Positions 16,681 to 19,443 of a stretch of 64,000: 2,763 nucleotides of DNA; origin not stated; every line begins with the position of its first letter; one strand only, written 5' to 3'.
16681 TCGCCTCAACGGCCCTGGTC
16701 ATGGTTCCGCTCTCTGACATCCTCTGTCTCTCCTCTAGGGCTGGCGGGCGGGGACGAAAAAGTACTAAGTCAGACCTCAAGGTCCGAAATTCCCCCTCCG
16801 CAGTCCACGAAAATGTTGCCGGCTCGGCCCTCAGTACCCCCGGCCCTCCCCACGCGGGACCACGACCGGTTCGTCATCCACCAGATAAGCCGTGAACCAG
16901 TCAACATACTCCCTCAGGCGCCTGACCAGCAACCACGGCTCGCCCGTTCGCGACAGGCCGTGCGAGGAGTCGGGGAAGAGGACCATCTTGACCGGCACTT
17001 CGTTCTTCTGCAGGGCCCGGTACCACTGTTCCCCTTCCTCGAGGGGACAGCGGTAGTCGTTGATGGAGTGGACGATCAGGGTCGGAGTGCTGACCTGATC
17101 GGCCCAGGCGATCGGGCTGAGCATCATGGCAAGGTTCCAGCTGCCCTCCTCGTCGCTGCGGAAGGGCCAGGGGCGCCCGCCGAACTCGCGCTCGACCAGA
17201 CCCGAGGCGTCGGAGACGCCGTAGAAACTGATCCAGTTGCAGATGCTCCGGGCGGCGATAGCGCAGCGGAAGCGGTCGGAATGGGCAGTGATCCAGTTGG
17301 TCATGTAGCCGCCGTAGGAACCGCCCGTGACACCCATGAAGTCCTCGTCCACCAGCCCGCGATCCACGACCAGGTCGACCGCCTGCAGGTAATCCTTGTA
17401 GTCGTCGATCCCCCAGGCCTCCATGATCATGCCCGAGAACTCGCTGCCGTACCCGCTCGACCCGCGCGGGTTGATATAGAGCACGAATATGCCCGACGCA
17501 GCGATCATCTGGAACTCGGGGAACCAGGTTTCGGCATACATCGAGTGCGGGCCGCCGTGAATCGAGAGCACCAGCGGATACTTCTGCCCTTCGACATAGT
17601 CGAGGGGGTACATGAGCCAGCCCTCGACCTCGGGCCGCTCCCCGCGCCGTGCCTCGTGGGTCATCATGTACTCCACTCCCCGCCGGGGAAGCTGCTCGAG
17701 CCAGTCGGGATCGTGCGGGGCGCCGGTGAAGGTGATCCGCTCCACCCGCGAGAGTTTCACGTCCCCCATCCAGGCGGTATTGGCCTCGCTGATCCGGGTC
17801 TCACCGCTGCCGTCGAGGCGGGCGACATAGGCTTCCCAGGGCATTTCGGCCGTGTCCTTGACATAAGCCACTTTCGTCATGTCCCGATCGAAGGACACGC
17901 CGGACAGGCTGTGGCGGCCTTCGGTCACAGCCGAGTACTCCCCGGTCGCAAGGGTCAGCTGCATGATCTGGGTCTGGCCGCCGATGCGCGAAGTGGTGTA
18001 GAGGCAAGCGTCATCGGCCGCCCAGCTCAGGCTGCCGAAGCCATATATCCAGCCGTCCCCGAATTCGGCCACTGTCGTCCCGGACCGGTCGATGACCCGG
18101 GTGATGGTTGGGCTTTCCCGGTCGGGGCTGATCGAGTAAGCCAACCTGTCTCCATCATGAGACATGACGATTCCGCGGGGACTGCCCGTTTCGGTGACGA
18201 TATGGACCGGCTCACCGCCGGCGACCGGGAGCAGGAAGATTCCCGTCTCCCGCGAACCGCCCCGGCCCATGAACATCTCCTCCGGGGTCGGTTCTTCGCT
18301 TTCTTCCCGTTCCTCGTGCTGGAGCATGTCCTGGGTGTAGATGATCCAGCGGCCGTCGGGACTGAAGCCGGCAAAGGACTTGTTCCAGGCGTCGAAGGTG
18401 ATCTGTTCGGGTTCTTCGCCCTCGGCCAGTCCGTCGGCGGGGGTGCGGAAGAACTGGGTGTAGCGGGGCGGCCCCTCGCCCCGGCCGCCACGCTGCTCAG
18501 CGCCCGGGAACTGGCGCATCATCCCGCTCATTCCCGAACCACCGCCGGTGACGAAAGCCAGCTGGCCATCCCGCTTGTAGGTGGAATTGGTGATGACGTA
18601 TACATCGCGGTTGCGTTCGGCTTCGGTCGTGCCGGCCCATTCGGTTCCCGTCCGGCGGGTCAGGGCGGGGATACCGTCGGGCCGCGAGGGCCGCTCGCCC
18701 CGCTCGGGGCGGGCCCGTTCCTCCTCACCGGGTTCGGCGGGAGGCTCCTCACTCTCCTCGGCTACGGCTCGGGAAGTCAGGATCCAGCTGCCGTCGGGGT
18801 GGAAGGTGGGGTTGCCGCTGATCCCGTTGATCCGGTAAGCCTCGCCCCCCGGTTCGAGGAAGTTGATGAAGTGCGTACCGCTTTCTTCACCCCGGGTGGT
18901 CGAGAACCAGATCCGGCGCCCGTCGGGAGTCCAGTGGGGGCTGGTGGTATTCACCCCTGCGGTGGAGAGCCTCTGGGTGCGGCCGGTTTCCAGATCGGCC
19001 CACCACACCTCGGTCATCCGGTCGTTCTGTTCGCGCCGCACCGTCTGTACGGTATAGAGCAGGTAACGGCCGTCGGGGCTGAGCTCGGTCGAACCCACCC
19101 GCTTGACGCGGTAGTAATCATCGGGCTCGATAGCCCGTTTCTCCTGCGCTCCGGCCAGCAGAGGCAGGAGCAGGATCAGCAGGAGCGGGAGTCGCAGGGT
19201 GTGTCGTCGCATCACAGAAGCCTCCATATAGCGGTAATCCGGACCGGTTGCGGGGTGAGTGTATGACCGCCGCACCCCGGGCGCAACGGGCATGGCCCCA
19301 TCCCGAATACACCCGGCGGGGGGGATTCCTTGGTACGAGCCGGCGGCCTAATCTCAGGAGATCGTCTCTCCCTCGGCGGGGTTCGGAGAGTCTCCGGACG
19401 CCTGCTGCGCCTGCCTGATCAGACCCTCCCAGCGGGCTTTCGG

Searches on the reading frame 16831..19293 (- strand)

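Call 83: search_protein_families(library=pfam, proteins=[window:16831-19293:-], max_evalue=0.00001)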
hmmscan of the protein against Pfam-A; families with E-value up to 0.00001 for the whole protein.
window:16831-19293:- (820 aa): 2 families
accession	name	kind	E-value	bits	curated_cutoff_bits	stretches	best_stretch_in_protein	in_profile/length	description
PF00326.27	Peptidase_S9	-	1.3e-46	159.3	22.6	1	593-803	6-209/213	Prolyl oligopeptidase family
PF07676.18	PD40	-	8.4e-11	42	20.9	0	115-139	10-32/38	WD40-like Beta Propeller Repeat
